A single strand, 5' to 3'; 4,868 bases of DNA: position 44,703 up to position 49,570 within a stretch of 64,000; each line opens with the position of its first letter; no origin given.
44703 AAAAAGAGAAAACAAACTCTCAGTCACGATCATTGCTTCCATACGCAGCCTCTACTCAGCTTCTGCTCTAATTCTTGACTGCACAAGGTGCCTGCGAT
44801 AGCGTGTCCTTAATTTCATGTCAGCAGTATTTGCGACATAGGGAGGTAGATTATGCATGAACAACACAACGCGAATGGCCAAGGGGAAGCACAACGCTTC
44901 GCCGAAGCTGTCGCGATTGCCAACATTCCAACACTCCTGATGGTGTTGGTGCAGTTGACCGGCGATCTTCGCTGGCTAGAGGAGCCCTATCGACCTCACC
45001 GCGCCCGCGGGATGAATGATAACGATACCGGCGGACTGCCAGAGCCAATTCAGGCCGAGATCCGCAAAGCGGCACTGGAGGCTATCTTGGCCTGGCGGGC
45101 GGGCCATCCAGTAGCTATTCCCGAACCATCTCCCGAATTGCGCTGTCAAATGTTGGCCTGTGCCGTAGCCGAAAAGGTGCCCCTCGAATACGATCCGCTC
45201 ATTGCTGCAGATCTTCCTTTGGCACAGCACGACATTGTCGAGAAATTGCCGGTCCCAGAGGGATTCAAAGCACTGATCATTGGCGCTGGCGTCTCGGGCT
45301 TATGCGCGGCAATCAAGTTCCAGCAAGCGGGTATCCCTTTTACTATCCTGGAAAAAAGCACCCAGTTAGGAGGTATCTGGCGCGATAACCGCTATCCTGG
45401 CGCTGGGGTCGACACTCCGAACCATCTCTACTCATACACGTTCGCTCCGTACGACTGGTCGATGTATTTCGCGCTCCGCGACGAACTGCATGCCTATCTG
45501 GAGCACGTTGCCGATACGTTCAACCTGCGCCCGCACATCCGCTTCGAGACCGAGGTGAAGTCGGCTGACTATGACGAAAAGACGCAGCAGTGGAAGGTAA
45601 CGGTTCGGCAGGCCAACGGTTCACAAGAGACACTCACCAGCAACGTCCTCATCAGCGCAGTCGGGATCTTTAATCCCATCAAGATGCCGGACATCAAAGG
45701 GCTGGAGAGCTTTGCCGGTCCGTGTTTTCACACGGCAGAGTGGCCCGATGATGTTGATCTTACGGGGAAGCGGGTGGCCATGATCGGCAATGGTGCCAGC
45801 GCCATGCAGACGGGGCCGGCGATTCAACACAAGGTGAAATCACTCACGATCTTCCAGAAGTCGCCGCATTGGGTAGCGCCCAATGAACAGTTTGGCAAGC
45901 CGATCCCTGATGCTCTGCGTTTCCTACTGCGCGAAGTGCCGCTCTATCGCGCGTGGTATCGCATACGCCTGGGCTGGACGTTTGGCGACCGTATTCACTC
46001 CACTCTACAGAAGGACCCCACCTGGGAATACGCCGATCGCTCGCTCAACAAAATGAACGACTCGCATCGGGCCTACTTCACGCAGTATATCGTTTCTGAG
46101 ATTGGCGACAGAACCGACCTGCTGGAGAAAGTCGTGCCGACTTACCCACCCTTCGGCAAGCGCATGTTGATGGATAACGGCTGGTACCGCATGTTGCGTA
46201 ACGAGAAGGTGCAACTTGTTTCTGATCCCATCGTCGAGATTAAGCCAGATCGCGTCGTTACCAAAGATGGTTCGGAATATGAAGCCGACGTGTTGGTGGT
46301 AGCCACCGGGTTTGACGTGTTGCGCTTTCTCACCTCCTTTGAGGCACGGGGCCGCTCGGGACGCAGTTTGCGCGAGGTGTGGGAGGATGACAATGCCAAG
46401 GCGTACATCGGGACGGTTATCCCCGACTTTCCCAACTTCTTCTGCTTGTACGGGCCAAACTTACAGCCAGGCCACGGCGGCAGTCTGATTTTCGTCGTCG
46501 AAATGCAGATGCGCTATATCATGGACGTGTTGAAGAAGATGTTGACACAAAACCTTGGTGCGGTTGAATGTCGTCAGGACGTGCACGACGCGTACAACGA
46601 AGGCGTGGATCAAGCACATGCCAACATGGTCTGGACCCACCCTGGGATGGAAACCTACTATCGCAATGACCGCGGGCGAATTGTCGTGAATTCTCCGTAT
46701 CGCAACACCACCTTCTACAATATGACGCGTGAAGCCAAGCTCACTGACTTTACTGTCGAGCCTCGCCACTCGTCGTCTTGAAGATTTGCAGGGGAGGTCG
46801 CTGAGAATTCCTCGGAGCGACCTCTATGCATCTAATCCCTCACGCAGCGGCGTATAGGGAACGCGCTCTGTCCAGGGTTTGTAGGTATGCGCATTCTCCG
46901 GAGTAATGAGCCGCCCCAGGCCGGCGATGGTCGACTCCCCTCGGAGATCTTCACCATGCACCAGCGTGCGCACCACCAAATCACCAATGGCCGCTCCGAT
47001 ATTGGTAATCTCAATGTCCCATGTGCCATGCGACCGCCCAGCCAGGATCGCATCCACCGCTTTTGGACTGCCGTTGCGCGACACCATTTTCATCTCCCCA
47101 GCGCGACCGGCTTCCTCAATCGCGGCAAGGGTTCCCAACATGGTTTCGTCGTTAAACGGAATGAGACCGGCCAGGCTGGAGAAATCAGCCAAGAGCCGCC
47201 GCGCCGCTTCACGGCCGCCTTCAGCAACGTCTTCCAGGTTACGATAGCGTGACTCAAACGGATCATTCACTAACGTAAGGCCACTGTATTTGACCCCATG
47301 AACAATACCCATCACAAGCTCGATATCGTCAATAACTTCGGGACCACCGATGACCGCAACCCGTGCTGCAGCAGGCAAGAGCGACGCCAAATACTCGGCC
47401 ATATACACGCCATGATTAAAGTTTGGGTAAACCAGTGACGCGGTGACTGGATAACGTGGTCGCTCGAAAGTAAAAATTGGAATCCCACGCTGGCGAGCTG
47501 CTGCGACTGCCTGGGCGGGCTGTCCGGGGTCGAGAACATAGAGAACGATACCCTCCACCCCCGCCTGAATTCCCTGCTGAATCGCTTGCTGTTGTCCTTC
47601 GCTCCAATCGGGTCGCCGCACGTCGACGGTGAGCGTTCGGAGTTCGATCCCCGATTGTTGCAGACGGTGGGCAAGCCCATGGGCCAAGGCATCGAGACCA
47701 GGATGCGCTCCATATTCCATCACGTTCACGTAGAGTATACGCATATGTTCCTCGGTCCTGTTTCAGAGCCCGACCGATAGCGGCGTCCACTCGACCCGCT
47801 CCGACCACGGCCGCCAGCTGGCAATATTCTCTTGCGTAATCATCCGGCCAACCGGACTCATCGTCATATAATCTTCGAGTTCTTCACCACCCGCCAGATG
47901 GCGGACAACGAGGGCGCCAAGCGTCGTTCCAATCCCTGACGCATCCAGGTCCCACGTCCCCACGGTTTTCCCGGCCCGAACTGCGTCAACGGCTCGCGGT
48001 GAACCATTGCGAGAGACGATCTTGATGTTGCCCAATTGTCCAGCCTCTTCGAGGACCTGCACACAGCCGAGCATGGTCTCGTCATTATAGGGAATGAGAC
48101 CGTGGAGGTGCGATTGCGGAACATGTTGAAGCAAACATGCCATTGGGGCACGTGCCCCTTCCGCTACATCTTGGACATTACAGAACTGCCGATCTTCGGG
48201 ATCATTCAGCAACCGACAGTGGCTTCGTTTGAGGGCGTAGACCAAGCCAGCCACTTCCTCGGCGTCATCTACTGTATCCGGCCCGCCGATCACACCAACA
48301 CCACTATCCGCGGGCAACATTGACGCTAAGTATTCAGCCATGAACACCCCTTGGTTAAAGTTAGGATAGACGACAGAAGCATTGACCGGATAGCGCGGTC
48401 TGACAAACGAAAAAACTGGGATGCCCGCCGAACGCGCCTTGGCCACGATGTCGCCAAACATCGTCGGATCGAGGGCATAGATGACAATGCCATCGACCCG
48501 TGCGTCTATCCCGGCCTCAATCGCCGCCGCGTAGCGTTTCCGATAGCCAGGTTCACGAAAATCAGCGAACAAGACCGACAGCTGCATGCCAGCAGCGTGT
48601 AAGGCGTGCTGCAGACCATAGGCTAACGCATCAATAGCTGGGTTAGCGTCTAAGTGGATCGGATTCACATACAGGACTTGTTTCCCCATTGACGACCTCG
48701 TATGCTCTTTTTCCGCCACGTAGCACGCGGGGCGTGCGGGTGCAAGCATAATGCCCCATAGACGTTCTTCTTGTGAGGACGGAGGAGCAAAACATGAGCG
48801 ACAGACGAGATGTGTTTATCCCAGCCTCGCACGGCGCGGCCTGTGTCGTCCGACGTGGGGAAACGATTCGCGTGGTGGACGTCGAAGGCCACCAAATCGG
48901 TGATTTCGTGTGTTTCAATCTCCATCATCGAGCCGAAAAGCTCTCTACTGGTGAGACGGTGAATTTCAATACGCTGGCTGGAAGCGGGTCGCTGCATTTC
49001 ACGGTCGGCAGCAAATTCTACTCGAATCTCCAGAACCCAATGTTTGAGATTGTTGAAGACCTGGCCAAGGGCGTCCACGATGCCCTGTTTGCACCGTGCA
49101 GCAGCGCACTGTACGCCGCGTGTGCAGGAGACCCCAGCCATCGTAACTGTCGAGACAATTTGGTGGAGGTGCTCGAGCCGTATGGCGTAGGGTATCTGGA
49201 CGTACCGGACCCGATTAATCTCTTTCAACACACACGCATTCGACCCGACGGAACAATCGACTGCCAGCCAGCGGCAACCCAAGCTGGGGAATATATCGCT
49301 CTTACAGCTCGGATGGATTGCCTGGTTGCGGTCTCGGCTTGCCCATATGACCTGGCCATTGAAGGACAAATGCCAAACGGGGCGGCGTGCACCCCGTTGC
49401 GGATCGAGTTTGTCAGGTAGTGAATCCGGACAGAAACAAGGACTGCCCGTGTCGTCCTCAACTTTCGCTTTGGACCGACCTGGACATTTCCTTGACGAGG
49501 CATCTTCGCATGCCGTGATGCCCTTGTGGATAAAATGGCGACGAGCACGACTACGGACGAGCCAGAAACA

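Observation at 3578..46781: Seven type-I Baeyer-Villiger monooxygenase paralogues packed into 43 kb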

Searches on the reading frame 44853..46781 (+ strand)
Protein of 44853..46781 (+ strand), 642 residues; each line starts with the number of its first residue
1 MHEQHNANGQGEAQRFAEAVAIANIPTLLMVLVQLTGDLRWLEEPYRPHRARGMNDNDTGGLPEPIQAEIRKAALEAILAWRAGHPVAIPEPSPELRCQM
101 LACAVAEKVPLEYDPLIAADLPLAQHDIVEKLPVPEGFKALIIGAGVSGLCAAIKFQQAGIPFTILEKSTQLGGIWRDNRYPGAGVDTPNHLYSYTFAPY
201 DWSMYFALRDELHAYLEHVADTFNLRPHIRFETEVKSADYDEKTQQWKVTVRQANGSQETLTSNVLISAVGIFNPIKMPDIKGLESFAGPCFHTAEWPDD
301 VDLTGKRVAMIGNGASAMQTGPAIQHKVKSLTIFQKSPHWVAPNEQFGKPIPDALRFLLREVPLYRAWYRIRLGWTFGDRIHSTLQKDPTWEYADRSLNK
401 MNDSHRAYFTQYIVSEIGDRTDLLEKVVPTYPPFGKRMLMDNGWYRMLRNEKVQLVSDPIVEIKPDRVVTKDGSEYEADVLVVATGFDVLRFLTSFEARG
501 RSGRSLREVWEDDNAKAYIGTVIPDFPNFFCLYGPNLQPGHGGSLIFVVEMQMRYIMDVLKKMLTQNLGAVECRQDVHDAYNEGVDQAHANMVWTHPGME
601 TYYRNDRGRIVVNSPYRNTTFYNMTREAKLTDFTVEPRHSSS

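Call 3: search_protein_families(library=pfam, proteins=[window:44853-46781:+])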
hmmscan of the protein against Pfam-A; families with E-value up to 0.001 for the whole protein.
window:44853-46781:+ (642 aa): 12 families
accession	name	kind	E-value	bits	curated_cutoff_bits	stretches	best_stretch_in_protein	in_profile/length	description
PF00743.25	FMO-like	-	8.2e-18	64.6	22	1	140-342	4-220/532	Flavin-binding monooxygenase-like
PF13738.12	Pyr_redox_3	-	1.7e-15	57.5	30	1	141-344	1-203/305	Pyridine nucleotide-disulphide oxidoreductase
PF07992.20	Pyr_redox_2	-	3.6e-13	50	26.1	1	139-346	2-180/291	Pyridine nucleotide-disulphide oxidoreductase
PF13434.12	Lys_Orn_oxgnase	-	1.9e-11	44.2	21.3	1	203-326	88-209/339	L-lysine 6-monooxygenase/L-ornithine 5-monooxygenase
PF13450.12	NAD_binding_8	-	1.1e-09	38.9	21.9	1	142-197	1-55/68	NAD(P)-binding Rossmann-like domain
PF01266.30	DAO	-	1.7e-07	31.5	27.9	0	140-173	2-35/353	FAD dependent oxidoreductase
PF01593.30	Amino_oxidase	-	4.8e-07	29.8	19.8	0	147-183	1-37/443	Flavin containing amine oxidoreductase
PF03486.20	HI0933_like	-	5.2e-05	23.2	50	0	139-173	2-36/244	HI0933-like protein Rossmann domain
PF00890.30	FAD_binding_2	-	6.2e-05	22.8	20.4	1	140-186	2-45/414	FAD binding domain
PF01134.28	GIDA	-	0.00014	21.5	22.1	0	447-487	104-150/391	Glucose inhibited division protein A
PF01494.25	FAD_binding_3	-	0.00019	21.2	22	0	139-170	3-34/349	FAD binding domain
PF13454.12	NAD_binding_9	-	0.00053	20.4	21.8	0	142-194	2-59/155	FAD-NAD(P)-binding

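Call 4: search_protein_families(library=ncbifam, proteins=[window:44853-46781:+])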
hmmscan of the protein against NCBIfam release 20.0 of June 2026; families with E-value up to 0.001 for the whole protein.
window:44853-46781:+ (642 aa): 34 families (the best 25 are shown)
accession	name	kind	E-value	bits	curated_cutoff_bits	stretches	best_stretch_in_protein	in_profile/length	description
NF045818.1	Neo-PentlctneDsynPtlE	equivalog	6.7e-34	117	1100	2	129-343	40-264/587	neopentalenolactone/pentalenolactone D synthase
NF040505.1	ArsO_flavin_mono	equivalog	2.9e-18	66.4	425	1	140-342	3-197/346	ArsO family NAD(P)H-dependent flavin-containing monooxygenase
NF058570.1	trimeth_mono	equivalog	1.4e-16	60.6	675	1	197-322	78-211/443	trimethylamine monooxygenase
TIGR04046.1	MSMEG_0569_nitr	hypoth_equivalog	2.8e-11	43.1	498.35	1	140-320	3-176/400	MSMEG_0569 family flavin-dependent oxidoreductase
NF009410.0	PRK12771.1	subfamily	1.7e-09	36.9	516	1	130-176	131-177/566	NAD(P)-binding protein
TIGR04018.1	Bthiol_YpdA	hypoth_equivalog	1.9e-09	36.8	339.9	1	140-335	2-182/316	YpdA family putative bacillithiol disulfide reductase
NF005545.0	PRK07208.1-1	equivalog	3.9e-09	35.4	451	1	139-191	9-62/504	hypothetical protein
NF005720.0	PRK07538.1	subfamily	1.6e-07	30.6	400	1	139-172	4-37/418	hypothetical protein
TIGR02734.1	crtI_fam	subfamily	2.6e-07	29.7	238.1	1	140-188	1-49/504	phytoene desaturase family protein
TIGR03467.1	HpnE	equivalog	3.1e-07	30.1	283.05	1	141-193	2-56/430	hydroxysqualene dehydroxylase HpnE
TIGR01292.1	TRX_reduct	equivalog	1.3e-06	27.5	343.45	0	139-183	2-49/300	thioredoxin-disulfide reductase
NF005560.0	PRK07233.1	equivalog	1.3e-06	27.5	252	1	140-181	3-44/435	hypothetical protein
NF045637.1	carotdesatCrtDProt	equivalog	1.9e-06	26.7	580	1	141-188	2-49/485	1-hydroxycarotenoid 3,4-desaturase CrtD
NF005548.0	PRK07208.1-4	equivalog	2.6e-06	26.3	389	1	140-192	6-58/488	hypothetical protein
NF045663.1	diclust_near_Sec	equivalog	8.2e-06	24.2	530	0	136-178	105-147/759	pyridine nucleotide-disulfide oxidoreductase/dicluster-binding protein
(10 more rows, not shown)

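Call 7: search_solved_structures(query=window:44853-46781:+, max_evalue=1e-10)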
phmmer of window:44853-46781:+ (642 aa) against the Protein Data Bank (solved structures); distinct sequences matched with E-value up to 1e-10: 46.
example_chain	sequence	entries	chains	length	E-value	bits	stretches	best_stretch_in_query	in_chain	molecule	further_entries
5m0z_A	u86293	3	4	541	9e-67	229.1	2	138-355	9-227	Cyclohexanone Monooxygenase from Thermocrispum municipale. | Cyclohexanone Monooxygenase from Thermocrispum municipale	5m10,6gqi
7v8o_A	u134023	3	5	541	2.7e-66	227.5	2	138-355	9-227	Cyclohexanone Monooxygenase from Thermocrispum municipale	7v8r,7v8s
4ap3_A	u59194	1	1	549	8.6e-66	225.8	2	138-356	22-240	STEROID MONOOXYGENASE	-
4ap1_A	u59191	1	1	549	2.2e-65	224.5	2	138-356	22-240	STEROID MONOOXYGENASE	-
4aos_A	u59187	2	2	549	2.2e-65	224.5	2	138-356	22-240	STEROID MONOOXYGENASE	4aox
7v51_A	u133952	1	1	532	3.4e-65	223.8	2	137-343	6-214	Putative flavin-binding monooxygenase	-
7v50_A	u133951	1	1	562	4.6e-65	223.4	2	137-343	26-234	Putative flavin-binding monooxygenase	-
8ytt_A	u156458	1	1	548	4.8e-65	223.4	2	137-343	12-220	Putative flavin-binding monooxygenase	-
7v4x_A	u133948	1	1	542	5e-65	223.3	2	137-343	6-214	Putative flavin-binding monooxygenase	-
6a37_A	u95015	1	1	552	5.2e-65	223.3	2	137-343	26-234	Putative flavin-binding monooxygenase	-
8yu0_A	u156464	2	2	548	2.3e-64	221.1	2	137-343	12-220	Putative flavin-binding monooxygenase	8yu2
8yq3_A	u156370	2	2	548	2.3e-64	221.1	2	137-343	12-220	Putative flavin-binding monooxygenase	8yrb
9uu6_A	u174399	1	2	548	3e-64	220.7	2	137-343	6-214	Putative flavin-binding monooxygenase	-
8yqm_A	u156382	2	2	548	4.5e-64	220.1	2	137-343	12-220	Putative flavin-binding monooxygenase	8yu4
9orn_A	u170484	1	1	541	3.5e-63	217.2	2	137-343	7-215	Putative flavin-binding monooxygenase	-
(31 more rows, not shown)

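Call 22: find_encoding_contigs(protein=window:44853-46781:+, flank=10000, max_places=6)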
Protein window:44853-46781:+ (642 aa): 2 contigs read that carry it; 1 place shown.
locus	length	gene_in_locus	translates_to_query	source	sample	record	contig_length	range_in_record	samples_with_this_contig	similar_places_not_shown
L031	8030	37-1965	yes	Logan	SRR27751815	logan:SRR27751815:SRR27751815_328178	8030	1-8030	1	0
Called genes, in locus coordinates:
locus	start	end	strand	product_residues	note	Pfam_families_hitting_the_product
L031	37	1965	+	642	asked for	PF00743:FMO-like, PF01266:DAO (faint), PF07992:Pyr_redox_2, PF13738:Pyr_redox_3, PF01593:Amino_oxidase (faint), PF13450:NAD_binding_8, PF13434:Lys_Orn_oxgnase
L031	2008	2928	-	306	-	PF13407:Peripla_BP_4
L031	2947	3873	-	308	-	PF00532:Peripla_BP_1, PF13407:Peripla_BP_4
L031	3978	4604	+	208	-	PF09347:DUF1989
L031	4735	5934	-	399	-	PF21320:WHD_Rv2258c, PF13489:Methyltransf_23, PF01209:Ubie_methyltran (weak), PF08241:Methyltransf_11, PF08242:Methyltransf_12, PF13649:Methyltransf_25, PF13847:Methyltransf_31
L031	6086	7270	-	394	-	PF00108:Thiolase_N, PF22691:Thiolase_C_1 (faint), PF02803:Thiolase_C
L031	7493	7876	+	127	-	PF07858:LEH, PF07366:SnoaL, PF12680:SnoaL_2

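Call 31: find_homologous_proteins(query=window:44853-46781:+, max_evalue=1e-30)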
Query window:44853-46781:+ (642 aa): 4401 proteins with E <= 1e-30 among 8000 candidates; the best 120 are listed.
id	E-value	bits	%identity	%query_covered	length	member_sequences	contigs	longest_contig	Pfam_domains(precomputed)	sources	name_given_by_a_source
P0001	0.0e+0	1361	89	100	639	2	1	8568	PF01266.31,PF13434.13,PF00743.26,PF01593.31,PF13450.13,PF00890.31,PF07992.21,PF13738.13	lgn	-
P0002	0.0e+0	1360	89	100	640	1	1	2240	PF01266.31,PF13434.13,PF00743.26,PF01593.31,PF13450.13,PF00890.31,PF07992.21,PF13738.13,PF01494.26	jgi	jgi:4-hydroxyacetophenone monooxygenase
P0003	0.0e+0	1358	89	100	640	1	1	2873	PF01266.31,PF13434.13,PF00743.26,PF01593.31,PF13450.13,PF00890.31,PF07992.21,PF13738.13,PF03486.21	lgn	-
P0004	0.0e+0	1357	89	100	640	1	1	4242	PF01266.31,PF13434.13,PF00743.26,PF01593.31,PF13450.13,PF00890.31,PF07992.21,PF13738.13,PF03486.21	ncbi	-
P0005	0.0e+0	1354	88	100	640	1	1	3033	PF01266.31,PF13434.13,PF00743.26,PF01593.31,PF13450.13,PF00890.31,PF07992.21,PF13738.13,PF01494.26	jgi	jgi:4-hydroxyacetophenone monooxygenase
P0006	0.0e+0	1348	89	100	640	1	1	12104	PF01266.31,PF13434.13,PF00743.26,PF01593.31,PF13450.13,PF00890.31,PF07992.21,PF13738.13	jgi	jgi:4-hydroxyacetophenone monooxygenase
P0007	0.0e+0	1341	88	100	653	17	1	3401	PF01266.31,PF13434.13,PF00743.26,PF01593.31,PF13450.13,PF00890.31,PF07992.21,PF13738.13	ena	-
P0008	0.0e+0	1335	88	100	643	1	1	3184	PF01266.31,PF13434.13,PF00743.26,PF01593.31,PF13450.13,PF07992.21,PF13738.13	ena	-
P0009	0.0e+0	1331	87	100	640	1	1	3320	PF01266.31,PF13434.13,PF00743.26,PF01593.31,PF13450.13,PF00890.31,PF07992.21,PF13738.13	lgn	-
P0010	0.0e+0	1322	87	100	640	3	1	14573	PF01266.31,PF13434.13,PF00743.26,PF01593.31,PF13450.13,PF00890.31,PF07992.21,PF13738.13,PF03486.21,PF01134.29,PF01494.26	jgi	jgi:4-hydroxyacetophenone monooxygenase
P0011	0.0e+0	1322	87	100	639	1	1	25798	PF01266.31,PF13434.13,PF00743.26,PF01593.31,PF13450.13,PF07992.21,PF13738.13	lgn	-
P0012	0.0e+0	1321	86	100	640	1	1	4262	PF01266.31,PF13434.13,PF00743.26,PF01593.31,PF13450.13,PF00890.31,PF07992.21,PF00070.34,PF13738.13,PF01494.26,PF12831.14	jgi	-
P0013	0.0e+0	1320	86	100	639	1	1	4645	PF01266.31,PF13434.13,PF00743.26,PF01593.31,PF13450.13,PF00890.31,PF07992.21,PF13738.13,PF03486.21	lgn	-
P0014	0.0e+0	1316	86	100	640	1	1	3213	PF01266.31,PF13434.13,PF00743.26,PF01593.31,PF13450.13,PF00890.31,PF07992.21,PF00070.34,PF13738.13,PF01494.26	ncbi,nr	ncbi:MAG: FAD-dependent oxidoreductase [Deltaproteobacteria bacterium]|nr:FAD-dependent oxidoreducta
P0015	0.0e+0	1315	86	100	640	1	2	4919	PF01266.31,PF13434.13,PF00743.26,PF01593.31,PF13450.13,PF00890.31,PF07992.21,PF13738.13,PF01494.26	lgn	-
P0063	0.0e+0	1194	78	99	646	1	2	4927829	PF01266.31,PF13434.13,PF00743.26,PF01593.31,PF13450.13,PF00890.31,PF07992.21,PF13738.13,PF03486.21,PF01494.26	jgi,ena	jgi:4-hydroxyacetophenone monooxygenase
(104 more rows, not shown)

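Call 64: find_encoding_contigs(protein=P0063, flank=10000, max_places=1)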
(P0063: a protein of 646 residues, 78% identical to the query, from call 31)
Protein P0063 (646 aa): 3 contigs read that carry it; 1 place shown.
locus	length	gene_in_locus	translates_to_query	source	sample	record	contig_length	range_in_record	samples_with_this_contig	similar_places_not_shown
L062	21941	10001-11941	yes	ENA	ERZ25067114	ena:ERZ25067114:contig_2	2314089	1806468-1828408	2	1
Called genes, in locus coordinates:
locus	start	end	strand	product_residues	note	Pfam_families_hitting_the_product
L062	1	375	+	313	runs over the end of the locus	PF08450:SGL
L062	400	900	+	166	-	PF13577:SnoaL_4, PF14534:DUF4440 (weak), PF12680:SnoaL_2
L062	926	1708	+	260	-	PF07110:EthD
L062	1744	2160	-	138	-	PF04075:F420H2_quin_red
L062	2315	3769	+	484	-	PF04909:Amidohydro_2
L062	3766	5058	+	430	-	PF04909:Amidohydro_2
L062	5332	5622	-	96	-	PF01909:NTP_transf_2, PF18765:Polbeta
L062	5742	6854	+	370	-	PF01408:GFO_IDH_MocA, PF22685:Gal80p_C-like, PF22725:GFO_IDH_MocA_C3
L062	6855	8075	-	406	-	PF02515:CoA_transf_3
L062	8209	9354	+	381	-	PF08028:Acyl-CoA_dh_2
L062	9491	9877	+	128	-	PF12680:SnoaL_2, PF07366:SnoaL (weak)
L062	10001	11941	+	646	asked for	PF00743:FMO-like, PF00890:FAD_binding_2 (weak), PF01266:DAO (faint), PF01494:FAD_binding_3 (faint), PF07992:Pyr_redox_2, PF13738:Pyr_redox_3, PF13450:NAD_binding_8, PF13434:Lys_Orn_oxgnase, +2 more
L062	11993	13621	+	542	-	PF00743:FMO-like, PF07992:Pyr_redox_2 (weak), PF13450:NAD_binding_8, PF13738:Pyr_redox_3, PF13434:Lys_Orn_oxgnase (weak)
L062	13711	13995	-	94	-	PF26512:SOI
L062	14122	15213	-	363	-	PF20434:BD-FAE, PF07859:Abhydrolase_3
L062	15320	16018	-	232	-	PF02798:GST_N, PF13417:GST_N_3, PF13409:GST_N_2, PF00043:GST_C (weak)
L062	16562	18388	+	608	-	PF07992:Pyr_redox_2 (weak), PF13450:NAD_binding_8 (weak), PF13738:Pyr_redox_3, PF00743:FMO-like (weak)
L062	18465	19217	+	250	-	PF00106:adh_short, PF08659:KR, PF13561:adh_short_C2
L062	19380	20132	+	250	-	PF02798:GST_N (weak), PF13417:GST_N_3, PF13409:GST_N_2, PF00043:GST_C (weak), PF13410:GST_C_2 (weak)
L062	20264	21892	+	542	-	PF00743:FMO-like, PF07992:Pyr_redox_2, PF13450:NAD_binding_8, PF13738:Pyr_redox_3, PF13434:Lys_Orn_oxgnase (weak)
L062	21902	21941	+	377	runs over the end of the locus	PF00144:Beta-lactamase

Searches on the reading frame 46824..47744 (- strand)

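Call 12: search_protein_families(library=pfam, proteins=[window:46824-47744:-], max_evalue=0.00001)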
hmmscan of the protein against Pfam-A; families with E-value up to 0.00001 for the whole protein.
window:46824-47744:- (306 aa): 1 family
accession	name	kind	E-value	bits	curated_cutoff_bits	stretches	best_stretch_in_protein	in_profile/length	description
PF13407.12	Peripla_BP_4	-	3.2e-27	96.1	35.1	1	30-261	26-254/258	Periplasmic binding protein domain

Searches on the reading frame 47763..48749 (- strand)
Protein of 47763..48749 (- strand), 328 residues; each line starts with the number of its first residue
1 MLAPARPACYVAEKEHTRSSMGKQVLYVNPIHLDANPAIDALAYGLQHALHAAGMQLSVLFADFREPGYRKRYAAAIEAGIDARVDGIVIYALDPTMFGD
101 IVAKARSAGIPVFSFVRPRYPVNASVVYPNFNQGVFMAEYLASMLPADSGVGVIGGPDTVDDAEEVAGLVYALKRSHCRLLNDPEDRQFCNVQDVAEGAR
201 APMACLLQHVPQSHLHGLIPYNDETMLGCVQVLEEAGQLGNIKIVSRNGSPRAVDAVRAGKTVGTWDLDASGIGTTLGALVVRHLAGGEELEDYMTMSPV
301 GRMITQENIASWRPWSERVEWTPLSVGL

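Call 12: search_protein_families(library=pfam, proteins=[window:47763-48749:-], max_evalue=0.00001)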
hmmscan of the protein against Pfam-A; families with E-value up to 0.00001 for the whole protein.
window:47763-48749:- (328 aa): 2 families
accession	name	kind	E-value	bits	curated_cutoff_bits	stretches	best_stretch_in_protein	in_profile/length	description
PF13407.12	Peripla_BP_4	-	2.6e-28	99.7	35.1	1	38-288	12-257/258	Periplasmic binding protein domain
PF00532.27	Peripla_BP_1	-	6.1e-08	32.9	22.2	1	37-247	14-216/281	Periplasmic binding proteins and sugar binding domain of LacI family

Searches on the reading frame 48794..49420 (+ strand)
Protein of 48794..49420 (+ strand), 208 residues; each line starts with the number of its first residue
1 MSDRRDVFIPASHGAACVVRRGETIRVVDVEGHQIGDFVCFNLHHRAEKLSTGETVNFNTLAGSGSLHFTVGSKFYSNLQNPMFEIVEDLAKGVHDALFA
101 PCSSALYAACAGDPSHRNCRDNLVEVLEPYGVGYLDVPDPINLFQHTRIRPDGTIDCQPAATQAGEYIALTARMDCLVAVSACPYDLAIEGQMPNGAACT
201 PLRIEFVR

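Call 25: search_protein_families(library=pfam, proteins=[window:48794-49420:+], max_evalue=1)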
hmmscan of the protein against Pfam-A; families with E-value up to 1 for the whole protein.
window:48794-49420:+ (208 aa): 1 family
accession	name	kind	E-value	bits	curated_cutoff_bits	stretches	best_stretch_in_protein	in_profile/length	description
PF09347.15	DUF1989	-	1.1e-46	159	27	1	9-177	3-168/168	Domain of unknown function (DUF1989)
